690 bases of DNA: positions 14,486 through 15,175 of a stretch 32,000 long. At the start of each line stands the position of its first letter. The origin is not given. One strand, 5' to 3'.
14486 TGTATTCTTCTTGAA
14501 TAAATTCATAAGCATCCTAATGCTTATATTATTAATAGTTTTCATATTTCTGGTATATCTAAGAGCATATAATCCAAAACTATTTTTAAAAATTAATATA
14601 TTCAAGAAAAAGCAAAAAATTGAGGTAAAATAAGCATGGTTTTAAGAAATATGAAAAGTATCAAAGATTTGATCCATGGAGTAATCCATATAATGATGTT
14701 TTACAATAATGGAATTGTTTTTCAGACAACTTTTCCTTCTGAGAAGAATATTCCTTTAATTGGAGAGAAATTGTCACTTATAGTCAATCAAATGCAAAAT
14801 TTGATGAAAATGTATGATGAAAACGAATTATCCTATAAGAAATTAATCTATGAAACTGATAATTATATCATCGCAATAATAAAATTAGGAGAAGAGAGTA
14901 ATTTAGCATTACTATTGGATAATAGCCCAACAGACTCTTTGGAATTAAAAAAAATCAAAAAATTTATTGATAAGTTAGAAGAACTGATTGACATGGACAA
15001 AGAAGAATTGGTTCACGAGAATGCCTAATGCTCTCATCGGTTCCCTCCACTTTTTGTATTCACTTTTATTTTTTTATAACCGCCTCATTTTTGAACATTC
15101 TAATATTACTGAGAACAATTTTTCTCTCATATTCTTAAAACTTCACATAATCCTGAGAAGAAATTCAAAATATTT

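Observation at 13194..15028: Roadblock/LC7-like protein translationally coupled to an ArsB/NhaD-type permease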

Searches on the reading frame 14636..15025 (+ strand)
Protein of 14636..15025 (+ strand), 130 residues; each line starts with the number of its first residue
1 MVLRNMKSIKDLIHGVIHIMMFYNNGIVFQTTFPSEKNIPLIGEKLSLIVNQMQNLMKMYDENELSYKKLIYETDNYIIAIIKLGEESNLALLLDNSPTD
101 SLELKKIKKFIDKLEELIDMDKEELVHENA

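Call 3: search_protein_families(library=pfam, proteins=[window:14636-15025:+], max_evalue=0.1)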
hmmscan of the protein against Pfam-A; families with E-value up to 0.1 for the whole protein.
window:14636-15025:+ (130 aa): 2 families
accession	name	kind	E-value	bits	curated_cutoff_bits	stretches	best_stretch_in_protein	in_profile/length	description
PF03259.23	Robl_LC7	-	0.034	14.3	23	1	14-93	13-90/91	Roadblock/LC7 domain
PF19788.4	DUF6272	-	0.059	13.5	26.6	1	47-125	17-87/134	Family of unknown function (DUF6272)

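Call 5: find_homologous_proteins(query=window:14636-15025:+, max_evalue=0.001)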
Query window:14636-15025:+ (130 aa): 40 proteins with E <= 0.001 among 51 candidates.
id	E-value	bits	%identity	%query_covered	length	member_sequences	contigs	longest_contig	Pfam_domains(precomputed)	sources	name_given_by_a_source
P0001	1.4e-74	266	100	100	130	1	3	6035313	-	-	-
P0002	2.5e-72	259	98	99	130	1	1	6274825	-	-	-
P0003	3.9e-32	129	58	81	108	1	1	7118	-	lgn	-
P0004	1.2e-27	114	48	95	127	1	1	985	-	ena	-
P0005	2.5e-27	113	47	96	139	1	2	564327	-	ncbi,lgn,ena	-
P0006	2.5e-27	113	47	96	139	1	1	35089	-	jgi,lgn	-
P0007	4.4e-27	113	46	96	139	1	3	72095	-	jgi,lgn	-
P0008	7.0e-27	112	44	98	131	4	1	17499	-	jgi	-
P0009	7.6e-27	112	44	96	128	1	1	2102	-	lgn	-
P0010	1.3e-26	111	46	96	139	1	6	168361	-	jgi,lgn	-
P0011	2.4e-26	110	47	97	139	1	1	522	-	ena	-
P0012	2.4e-26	110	46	97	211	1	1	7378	-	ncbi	-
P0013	2.5e-26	110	46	98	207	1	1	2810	-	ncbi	ncbi:MAG: coiled-coil domain-containing protein [Candidatus Odinarchaeota archaeon]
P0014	2.8e-26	110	46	97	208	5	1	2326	-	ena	-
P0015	3.5e-26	110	46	97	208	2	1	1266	-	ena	-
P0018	7.2e-26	109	44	96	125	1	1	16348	-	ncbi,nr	ncbi:MAG: hypothetical protein EU547_02655 [Promethearchaeota archaeon]|nr:MAG: hypothetical protein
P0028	1.8e-21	95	48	82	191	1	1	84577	-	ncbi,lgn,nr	ncbi:MAG: hypothetical protein JXA99_15730 [Candidatus Lokiarchaeota archaeon]|nr:hypothetical prote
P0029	3.4e-21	94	50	82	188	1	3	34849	-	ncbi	ncbi:MAG: hypothetical protein ACFE9C_11425 [Candidatus Hodarchaeota archaeon]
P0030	5.0e-21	93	43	96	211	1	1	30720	-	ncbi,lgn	-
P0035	1.4e-19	88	45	82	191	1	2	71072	-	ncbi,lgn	ncbi:MAG: hypothetical protein ACFFDB_13540 [Promethearchaeota archaeon]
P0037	2.8e-18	84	39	93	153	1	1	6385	-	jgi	jgi:predicted regulator of Ras-like GTPase activity (Roadblock/LC7/MglB family)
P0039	6.4e-18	83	41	81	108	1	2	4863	-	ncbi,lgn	-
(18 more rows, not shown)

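Call 8: find_encoding_contigs(protein=P0005, flank=6000, max_places=3)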
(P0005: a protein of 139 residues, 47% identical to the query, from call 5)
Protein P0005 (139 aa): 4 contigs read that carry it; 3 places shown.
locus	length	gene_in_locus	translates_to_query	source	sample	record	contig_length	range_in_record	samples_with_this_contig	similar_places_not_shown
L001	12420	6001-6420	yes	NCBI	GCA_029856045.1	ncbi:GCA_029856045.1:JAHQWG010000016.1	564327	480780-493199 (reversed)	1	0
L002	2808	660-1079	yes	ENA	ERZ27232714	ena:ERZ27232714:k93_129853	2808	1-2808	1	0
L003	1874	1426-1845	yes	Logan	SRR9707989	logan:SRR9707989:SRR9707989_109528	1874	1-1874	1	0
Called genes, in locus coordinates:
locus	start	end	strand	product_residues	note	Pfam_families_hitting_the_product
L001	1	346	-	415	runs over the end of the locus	-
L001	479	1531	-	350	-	PF17835:NOG1_N, PF00009:GTP_EFTU (faint), PF03193:RsgA_GTPase (faint), PF09439:SRPRB (weak), PF00071:Ras (weak), PF01926:MMR_HSR1, PF02421:FeoB_N, PF06858:NOG1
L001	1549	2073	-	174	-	-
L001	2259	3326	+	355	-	PF01118:Semialdhyde_dh, PF02774:Semialdhyde_dhC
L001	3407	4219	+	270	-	PF00924:MS_channel_2nd, PF21082:MS_channel_3rd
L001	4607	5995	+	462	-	PF03600:CitMHS, PF02040:ArsB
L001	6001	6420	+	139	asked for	-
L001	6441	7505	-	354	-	PF01544:CorA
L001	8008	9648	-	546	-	-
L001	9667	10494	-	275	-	-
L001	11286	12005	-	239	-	-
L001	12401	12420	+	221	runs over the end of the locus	-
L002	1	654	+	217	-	?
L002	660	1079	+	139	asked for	-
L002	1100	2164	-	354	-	PF01544:CorA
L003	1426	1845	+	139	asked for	-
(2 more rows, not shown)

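Call 9: find_encoding_contigs(protein=P0028, flank=5000, max_places=2)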
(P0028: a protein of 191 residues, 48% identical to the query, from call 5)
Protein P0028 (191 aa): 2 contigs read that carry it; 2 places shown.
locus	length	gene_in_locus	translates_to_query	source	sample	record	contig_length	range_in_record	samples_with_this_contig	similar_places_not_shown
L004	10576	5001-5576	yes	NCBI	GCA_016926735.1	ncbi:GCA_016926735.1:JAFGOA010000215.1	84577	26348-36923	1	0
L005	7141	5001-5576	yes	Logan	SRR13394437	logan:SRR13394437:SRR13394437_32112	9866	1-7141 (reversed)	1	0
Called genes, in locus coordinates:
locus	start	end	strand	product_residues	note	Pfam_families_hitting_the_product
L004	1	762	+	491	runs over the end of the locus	PF01425:Amidase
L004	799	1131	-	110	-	PF14697:Fer4_21 (weak), PF12797:Fer4_2 (weak), PF12837:Fer4_6, PF13237:Fer4_10, PF00037:Fer4, PF13187:Fer4_9, PF00037:Fer4 (weak), PF12837:Fer4_6 (weak), +2 more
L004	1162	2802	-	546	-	PF13489:Methyltransf_23, PF01209:Ubie_methyltran (weak), PF06325:PrmA, PF13847:Methyltransf_31, PF08241:Methyltransf_11, PF08242:Methyltransf_12, PF13649:Methyltransf_25, PF03599:CdhD, +4 more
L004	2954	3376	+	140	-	PF01022:HTH_5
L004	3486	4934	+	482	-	PF02040:ArsB, PF03600:CitMHS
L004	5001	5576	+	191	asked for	-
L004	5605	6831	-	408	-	PF07690:MFS_1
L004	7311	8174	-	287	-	PF13489:Methyltransf_23 (weak), PF08241:Methyltransf_11, PF08242:Methyltransf_12 (weak), PF13649:Methyltransf_25, PF13847:Methyltransf_31 (weak)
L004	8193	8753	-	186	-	PF27746:Small_heat_shock_put (faint), PF00011:HSP20, PF17886:ArsA_HSP20 (faint)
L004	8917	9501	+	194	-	-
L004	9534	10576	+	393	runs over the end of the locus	PF00989:PAS, PF13426:PAS_9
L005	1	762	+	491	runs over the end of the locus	PF01425:Amidase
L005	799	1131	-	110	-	PF14697:Fer4_21 (weak), PF12797:Fer4_2 (weak), PF12837:Fer4_6, PF13237:Fer4_10, PF00037:Fer4, PF13187:Fer4_9, PF00037:Fer4 (weak), PF12837:Fer4_6 (weak), +2 more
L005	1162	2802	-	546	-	PF13489:Methyltransf_23, PF01209:Ubie_methyltran (weak), PF06325:PrmA, PF13847:Methyltransf_31, PF08241:Methyltransf_11, PF08242:Methyltransf_12, PF13649:Methyltransf_25, PF03599:CdhD, +4 more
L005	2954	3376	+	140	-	PF01022:HTH_5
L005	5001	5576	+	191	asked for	-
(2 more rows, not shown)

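Call 10: find_encoding_contigs(protein=P0018, flank=5000, max_places=2)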
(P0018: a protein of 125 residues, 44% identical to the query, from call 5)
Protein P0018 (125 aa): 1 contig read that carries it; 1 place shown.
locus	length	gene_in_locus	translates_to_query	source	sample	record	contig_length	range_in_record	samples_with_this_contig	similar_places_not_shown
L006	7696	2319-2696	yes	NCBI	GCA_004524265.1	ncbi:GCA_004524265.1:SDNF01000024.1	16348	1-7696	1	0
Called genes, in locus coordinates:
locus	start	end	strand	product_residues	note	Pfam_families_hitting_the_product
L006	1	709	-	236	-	?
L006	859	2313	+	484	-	PF02040:ArsB, PF03600:CitMHS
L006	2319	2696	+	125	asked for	-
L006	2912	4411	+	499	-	PF00171:Aldedh, PF05893:LuxC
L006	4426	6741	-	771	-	PF00270:DEAD, PF00271:Helicase_C, PF22982:WHD_HRQ1, PF09369:MZB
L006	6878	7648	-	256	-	PF00512:HisKA (weak), PF02518:HATPase_c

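Call 11: find_encoding_contigs(protein=P0035, flank=5000, max_places=2)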
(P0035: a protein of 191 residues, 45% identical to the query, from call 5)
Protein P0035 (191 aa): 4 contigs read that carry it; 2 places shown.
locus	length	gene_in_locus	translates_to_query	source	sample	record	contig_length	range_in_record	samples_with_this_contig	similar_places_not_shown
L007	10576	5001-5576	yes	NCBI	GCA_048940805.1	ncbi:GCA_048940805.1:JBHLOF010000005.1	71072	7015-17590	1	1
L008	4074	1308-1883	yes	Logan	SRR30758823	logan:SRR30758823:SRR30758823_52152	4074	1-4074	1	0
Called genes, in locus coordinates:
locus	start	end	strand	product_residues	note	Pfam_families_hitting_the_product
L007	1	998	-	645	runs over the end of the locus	PF01209:Ubie_methyltran, PF13489:Methyltransf_23, PF13847:Methyltransf_31, PF08241:Methyltransf_11, PF08242:Methyltransf_12 (weak), PF13649:Methyltransf_25, PF07478:Dala_Dala_lig_C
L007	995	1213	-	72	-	-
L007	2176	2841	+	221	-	PF12804:NTP_transf_3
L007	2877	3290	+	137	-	-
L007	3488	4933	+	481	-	PF02040:ArsB, PF03600:CitMHS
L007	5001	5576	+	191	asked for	-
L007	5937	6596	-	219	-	-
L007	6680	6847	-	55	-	-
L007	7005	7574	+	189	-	-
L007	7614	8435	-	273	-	PF01113:DapB_N, PF05173:DapB_C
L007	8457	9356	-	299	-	PF00701:DHDPS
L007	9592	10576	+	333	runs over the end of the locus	PF03747:ADP_ribosyl_GH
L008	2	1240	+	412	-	?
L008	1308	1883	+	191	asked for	-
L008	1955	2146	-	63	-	-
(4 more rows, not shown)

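Call 12: find_encoding_contigs(protein=P0037, flank=5000, max_places=2)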
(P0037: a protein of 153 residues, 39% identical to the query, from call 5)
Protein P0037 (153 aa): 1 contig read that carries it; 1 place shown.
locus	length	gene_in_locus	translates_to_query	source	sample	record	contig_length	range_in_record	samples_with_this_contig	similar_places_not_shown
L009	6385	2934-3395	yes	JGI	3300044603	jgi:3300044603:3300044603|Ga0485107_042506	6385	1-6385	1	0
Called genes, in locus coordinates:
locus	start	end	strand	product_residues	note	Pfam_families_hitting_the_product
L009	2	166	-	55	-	?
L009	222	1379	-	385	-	PF00155:Aminotran_1_2, PF00266:Aminotran_5 (weak), PF01041:DegT_DnrJ_EryC1, PF01053:Cys_Met_Meta_PP (weak), PF12897:Asp_aminotransf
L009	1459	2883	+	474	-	PF03600:CitMHS, PF02040:ArsB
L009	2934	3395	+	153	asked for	-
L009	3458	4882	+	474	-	PF02040:ArsB, PF03600:CitMHS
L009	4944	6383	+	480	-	?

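Call 14: search_solved_structures(query=A1, max_evalue=10, show_alignments=2)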
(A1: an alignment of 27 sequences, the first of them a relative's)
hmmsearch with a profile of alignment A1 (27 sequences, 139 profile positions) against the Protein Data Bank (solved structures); distinct sequences matched with E-value up to 10: 2.
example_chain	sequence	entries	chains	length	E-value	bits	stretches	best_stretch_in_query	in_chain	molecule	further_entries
9jue_D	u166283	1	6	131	0.019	17.7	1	15-119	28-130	Roadblock/LC7 domain protein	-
7qps_A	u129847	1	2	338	0.55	13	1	27-86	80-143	ACT domain protein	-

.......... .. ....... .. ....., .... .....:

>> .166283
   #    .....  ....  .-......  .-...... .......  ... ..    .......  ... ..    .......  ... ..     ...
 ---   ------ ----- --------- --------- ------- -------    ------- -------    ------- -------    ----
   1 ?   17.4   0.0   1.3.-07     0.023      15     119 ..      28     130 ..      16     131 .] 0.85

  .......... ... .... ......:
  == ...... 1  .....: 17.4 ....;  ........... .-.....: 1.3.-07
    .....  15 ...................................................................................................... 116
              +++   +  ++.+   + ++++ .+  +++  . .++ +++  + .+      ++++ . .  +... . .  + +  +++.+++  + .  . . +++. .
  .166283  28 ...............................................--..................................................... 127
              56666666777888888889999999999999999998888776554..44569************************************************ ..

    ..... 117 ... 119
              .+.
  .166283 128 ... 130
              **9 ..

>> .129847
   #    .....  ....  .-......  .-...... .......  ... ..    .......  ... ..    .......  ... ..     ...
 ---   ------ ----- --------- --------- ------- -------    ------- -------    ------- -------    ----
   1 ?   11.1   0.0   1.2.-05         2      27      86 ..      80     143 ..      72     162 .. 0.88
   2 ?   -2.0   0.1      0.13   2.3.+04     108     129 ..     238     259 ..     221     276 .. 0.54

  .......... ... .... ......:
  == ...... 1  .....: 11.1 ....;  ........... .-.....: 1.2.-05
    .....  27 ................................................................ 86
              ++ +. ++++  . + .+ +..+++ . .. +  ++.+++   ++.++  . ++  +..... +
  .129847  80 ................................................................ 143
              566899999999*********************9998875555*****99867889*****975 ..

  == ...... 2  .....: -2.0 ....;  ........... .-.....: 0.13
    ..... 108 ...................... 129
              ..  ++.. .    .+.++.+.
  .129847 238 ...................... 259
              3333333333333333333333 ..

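Call 15: search_protein_families(library=pfam, alignment_id=A1, max_evalue=0.1)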
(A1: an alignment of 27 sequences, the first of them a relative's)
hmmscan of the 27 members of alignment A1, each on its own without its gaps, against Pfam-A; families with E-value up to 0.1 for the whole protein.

A. member 1, P0001 (130 aa): 2 families
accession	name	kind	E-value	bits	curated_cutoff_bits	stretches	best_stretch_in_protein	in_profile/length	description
PF03259.23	Robl_LC7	-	0.034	14.3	23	1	14-93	13-90/91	Roadblock/LC7 domain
PF19788.4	DUF6272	-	0.059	13.5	26.6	1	47-125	17-87/134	Family of unknown function (DUF6272)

B. families by the number of members that match (of 27 scanned): 16 families
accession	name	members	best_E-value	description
PF03259.23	Robl_LC7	3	0.0013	Roadblock/LC7 domain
PF08647.16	BRE1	3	0.002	BRE1 E3 ubiquitin ligase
PF16802.11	DUF5070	3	0.0022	Domain of unknown function (DUF5070)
PF19788.4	DUF6272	2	0.04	Family of unknown function (DUF6272)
PF24627.1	PUMA_CC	2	0.061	PUMA coiled-coil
PF03954.19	Lectin_N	1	7.2e-05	Hepatic lectin, N-terminal domain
PF13476.12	AAA_23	1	0.0054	AAA domain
PF09177.16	STX6_10_61_N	1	0.0098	Syntaxin 6/10/61, N-terminal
PF10805.13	DUF2730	1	0.021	Protein of unknown function (DUF2730)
PF05377.16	FlaC_arch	1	0.022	Flagella accessory protein C (FlaC)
PF09827.14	CRISPR_Cas2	1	0.028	CRISPR associated protein Cas2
PF06818.20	Fez1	1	0.035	Fez1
PF19445.4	eIF3h_C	1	0.036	C-terminal region of eIF3h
PF05791.16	Bacillus_HBL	1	0.05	Bacillus haemolytic enterotoxin (HBL)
PF25034.1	Spectrin_SYNE1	1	0.064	Nesprin-1, spectrin repeats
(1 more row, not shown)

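Call 17: search_protein_families(library=ncbifam, proteins=[window:14636-15025:+], max_evalue=0.01)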
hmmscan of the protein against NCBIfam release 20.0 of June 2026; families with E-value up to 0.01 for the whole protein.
window:14636-15025:+ (130 aa): 0 families

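Call 22: predict_structure(alignment_id=A1)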
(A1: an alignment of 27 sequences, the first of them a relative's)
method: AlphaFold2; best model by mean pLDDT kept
length: 130 residues; sequences in the alignment: 27
mean_pLDDT: 76.9   pTM: 0.67
mean pLDDT of the five models: 76.9, 76.9, 76.6, 75.1, 74.8
residues with pLDDT >= 90: 50; 70-90: 31; 50-70: 35; < 50: 14
segments of 3 or more residues with pLDDT < 50: 1-4, 122-125, 127-130
pLDDT, mean of each block of 10 residues (from residue 1): 52 78 94 91 96 89 79 89 90 78 54 62 47
secondary structure, 60 per line:
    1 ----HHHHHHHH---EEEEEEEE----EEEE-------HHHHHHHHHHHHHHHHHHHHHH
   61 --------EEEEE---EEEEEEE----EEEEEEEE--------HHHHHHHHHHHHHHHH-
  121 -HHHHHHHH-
elements in order: H5-12 E16-23 E28-31 H39-60 E69-73 E77-83 E88-95 H104-119 H122-129

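Call 27: fold_search(model_id=the predicted structure, library=pdb)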
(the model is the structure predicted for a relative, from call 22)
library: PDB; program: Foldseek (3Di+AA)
matches with E <= 10: 1230; with E <= 0.001: 131
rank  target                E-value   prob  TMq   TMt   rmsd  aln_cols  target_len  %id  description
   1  9jue_A                7.7e-08  1.00  0.65  0.70   3.9       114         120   18  Roadblock3 homodimer structure from Candidatus Prometheoarchaeum syntrophicum strain MK-D1 (released 2024-10-16)
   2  9jue_C                9.8e-08  1.00  0.66  0.70   3.8       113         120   18  Roadblock3 homodimer structure from Candidatus Prometheoarchaeum syntrophicum strain MK-D1 (released 2024-10-16)
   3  9jue_F                2.6e-07  1.00  0.65  0.70   3.8       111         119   18  Roadblock3 homodimer structure from Candidatus Prometheoarchaeum syntrophicum strain MK-D1 (released 2024-10-16)
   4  9jue_E                3.3e-07  1.00  0.65  0.70   3.8       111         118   18  Roadblock3 homodimer structure from Candidatus Prometheoarchaeum syntrophicum strain MK-D1 (released 2024-10-16)
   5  7f8m_D                4.2e-07  1.00  0.61  0.67   4.2       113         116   14  Roadblock from Thorarchaeota SMTZ1-45 (released 2022-07-13)
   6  9jue_B                4.8e-07  1.00  0.65  0.69   4.0       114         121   18  Roadblock3 homodimer structure from Candidatus Prometheoarchaeum syntrophicum strain MK-D1 (released 2024-10-16)
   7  8glv_AK               5.4e-07  1.00  0.62  0.75   2.2        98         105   21  96-nm repeat unit of doublet microtubules from Chlamydomonas reinhardtii flagella (released 2023-05-31)
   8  7f8m_A                1.4e-06  1.00  0.62  0.68   4.1       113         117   15  Roadblock from Thorarchaeota SMTZ1-45 (released 2022-07-13)
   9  6hjm_D                1.5e-06  1.00  0.60  0.65   3.3       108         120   21  Myxococcus xanthus MglB (released 2019-12-04)
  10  8glv_AI               1.9e-06  1.00  0.57  0.73   3.1        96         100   17  96-nm repeat unit of doublet microtubules from Chlamydomonas reinhardtii flagella (released 2023-05-31)
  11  3t1r_C                1.9e-06  1.00  0.66  0.64   3.2       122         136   15  MglB with tetrameric arrangement (released 2011-08-31)
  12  3t1r_A                2.0e-06  1.00  0.66  0.65   3.3       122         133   15  MglB with tetrameric arrangement (released 2011-08-31)
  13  7kzm_I                2.3e-06  1.00  0.60  0.74   2.9        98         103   20  Outer dynein arm bound to doublet microtubules from C. reinhardtii (released 2021-01-20)
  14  3l9k_A                2.5e-06  1.00  0.63  0.83   2.3       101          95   18  Insights into dynein assembly from a dynein intermediate chain-light chain roadblock structure (released 2010-05-12)
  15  6h5b_C                2.5e-06  1.00  0.61  0.64   3.4       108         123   21  Myxococcus xanthus MglA in complex with its GAP MglB and GTPgammaS (released 2019-11-27)
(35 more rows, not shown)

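Call 44: search_protein_representatives(alignment_id=A1)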
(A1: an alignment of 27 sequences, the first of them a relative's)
Query: 27 sequences, 139 profile positions. Proteins with E-value up to 0.001 (for the whole library): 69; up to 1e-10: 63; up to 1e-30: 36. The best 69 are listed.
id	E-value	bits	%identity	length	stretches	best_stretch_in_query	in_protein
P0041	1.1e-54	199.9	-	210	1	4-138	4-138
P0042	3.7e-54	198.2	-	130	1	1-128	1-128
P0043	2.0e-52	192.6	-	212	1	1-138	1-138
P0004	2.8e-49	182.4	-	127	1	2-126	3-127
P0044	1.8e-48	179.8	-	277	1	6-137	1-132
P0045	2.6e-48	179.3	-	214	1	1-136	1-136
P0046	1.0e-47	177.4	-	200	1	3-137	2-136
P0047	1.2e-47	177.2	-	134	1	21-138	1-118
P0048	1.6e-46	173.5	-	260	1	1-136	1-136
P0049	4.9e-46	171.9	-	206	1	2-138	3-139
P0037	2.4e-45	169.7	-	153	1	1-130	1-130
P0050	5.3e-43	162.1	-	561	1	1-138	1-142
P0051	5.8e-43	162.0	-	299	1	1-137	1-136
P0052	3.4e-42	159.5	-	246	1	1-134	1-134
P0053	5.5e-42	158.8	-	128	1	3-127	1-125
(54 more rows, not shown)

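Call 46: find_encoding_contigs(protein=P0029, flank=7000, max_places=1)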
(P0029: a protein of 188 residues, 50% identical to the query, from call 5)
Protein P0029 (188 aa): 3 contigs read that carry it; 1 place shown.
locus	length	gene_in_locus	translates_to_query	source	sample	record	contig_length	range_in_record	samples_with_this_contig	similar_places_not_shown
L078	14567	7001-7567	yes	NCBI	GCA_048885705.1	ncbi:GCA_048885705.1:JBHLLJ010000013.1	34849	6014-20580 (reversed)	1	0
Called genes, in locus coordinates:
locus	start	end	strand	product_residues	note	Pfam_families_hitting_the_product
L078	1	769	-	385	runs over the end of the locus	PF02771:Acyl-CoA_dh_N, PF02770:Acyl-CoA_dh_M, PF00441:Acyl-CoA_dh_1, PF08028:Acyl-CoA_dh_2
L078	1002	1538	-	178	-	-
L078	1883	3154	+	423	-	PF04055:Radical_SAM, PF13353:Fer4_12 (weak), PF13186:SPASM (weak)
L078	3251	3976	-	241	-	-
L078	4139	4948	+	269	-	PF00753:Lactamase_B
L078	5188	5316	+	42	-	-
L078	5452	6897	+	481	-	PF02040:ArsB (weak), PF03600:CitMHS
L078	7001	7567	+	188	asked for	-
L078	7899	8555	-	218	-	-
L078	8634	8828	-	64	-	-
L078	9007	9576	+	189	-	-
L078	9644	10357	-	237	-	-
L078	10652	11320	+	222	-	-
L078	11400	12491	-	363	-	PF01544:CorA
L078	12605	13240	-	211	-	PF00702:Hydrolase, PF13419:HAD_2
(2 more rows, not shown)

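Call 47: find_encoding_contigs(protein=P0030, flank=7000, max_places=1)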
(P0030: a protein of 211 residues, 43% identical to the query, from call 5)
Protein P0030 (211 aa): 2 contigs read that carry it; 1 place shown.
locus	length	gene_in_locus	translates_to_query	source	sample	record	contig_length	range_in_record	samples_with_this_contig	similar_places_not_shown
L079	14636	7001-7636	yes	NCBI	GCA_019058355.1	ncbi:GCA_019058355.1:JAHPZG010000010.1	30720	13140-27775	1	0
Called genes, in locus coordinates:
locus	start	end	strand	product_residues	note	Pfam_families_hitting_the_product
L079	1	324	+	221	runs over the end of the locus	PF12804:NTP_transf_3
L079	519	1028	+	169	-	-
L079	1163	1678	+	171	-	-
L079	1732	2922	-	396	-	PF00069:Pkinase, PF07714:PK_Tyr_Ser-Thr, PF07719:TPR_2 (faint), PF00515:TPR_1 (weak), PF13181:TPR_8 (weak)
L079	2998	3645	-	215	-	-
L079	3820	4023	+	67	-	-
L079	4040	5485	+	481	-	PF02040:ArsB, PF03600:CitMHS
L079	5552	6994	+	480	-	PF03600:CitMHS, PF02040:ArsB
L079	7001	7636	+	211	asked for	-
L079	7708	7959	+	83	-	-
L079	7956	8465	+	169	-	-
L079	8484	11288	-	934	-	PF01074:Glyco_hydro_38N, PF09261:Alpha-mann_mid, PF07748:Glyco_hydro_38C, PF17677:Glyco_hydro38C2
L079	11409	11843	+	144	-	PF01909:NTP_transf_2 (weak), PF18765:Polbeta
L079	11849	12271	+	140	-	PF01934:HepT-like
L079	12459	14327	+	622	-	PF02730:AFOR_N, PF01314:AFOR_C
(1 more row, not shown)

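Call 48: find_encoding_contigs(protein=P0008, flank=7000, max_places=1)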
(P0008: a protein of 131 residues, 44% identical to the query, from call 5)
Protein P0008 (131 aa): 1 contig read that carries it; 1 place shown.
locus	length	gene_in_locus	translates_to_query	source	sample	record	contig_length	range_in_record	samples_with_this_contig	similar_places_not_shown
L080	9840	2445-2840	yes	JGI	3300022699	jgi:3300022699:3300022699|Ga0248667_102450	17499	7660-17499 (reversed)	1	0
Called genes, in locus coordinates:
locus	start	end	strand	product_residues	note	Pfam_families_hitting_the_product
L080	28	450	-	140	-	PF01850:PIN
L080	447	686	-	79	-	PF02697:VAPB_antitox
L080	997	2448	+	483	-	PF02040:ArsB, PF03600:CitMHS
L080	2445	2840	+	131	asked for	-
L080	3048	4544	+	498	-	PF00171:Aldedh, PF05893:LuxC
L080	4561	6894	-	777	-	PF00270:DEAD, PF00271:Helicase_C, PF22982:WHD_HRQ1, PF09369:MZB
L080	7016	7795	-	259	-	PF00512:HisKA, PF02518:HATPase_c, PF13589:HATPase_c_3 (faint)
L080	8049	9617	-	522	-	PF00370:FGGY_N, PF02782:FGGY_C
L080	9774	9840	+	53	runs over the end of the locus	-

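Call 49: find_encoding_contigs(protein=P0039, flank=7000, max_places=1)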
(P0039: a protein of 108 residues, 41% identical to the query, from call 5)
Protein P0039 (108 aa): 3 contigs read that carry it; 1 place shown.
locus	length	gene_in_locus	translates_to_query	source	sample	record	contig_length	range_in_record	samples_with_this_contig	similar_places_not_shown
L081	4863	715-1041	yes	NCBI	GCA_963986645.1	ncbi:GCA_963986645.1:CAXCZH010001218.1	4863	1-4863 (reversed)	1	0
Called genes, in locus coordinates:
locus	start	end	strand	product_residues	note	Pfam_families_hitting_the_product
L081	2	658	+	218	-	?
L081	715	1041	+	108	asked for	-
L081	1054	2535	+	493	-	PF07690:MFS_1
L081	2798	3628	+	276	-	PF18761:Heliorhodopsin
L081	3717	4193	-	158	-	-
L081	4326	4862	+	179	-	?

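Call 60: search_solved_structures(query=A3, max_evalue=1)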
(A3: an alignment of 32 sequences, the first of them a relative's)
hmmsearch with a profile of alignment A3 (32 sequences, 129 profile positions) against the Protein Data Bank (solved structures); distinct sequences matched with E-value up to 1: 4.
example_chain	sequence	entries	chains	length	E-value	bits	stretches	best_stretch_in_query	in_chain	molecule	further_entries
9jue_D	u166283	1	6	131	0.034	16.9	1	6-119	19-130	Roadblock/LC7 domain protein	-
7o9q_A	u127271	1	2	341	0.35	13.6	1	18-61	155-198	Awp1A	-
8fw5_D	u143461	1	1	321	0.49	13.1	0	13-98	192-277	GTP-binding protein Gtr1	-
6eji_A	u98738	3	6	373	0.74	12.6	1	49-104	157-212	WlaC protein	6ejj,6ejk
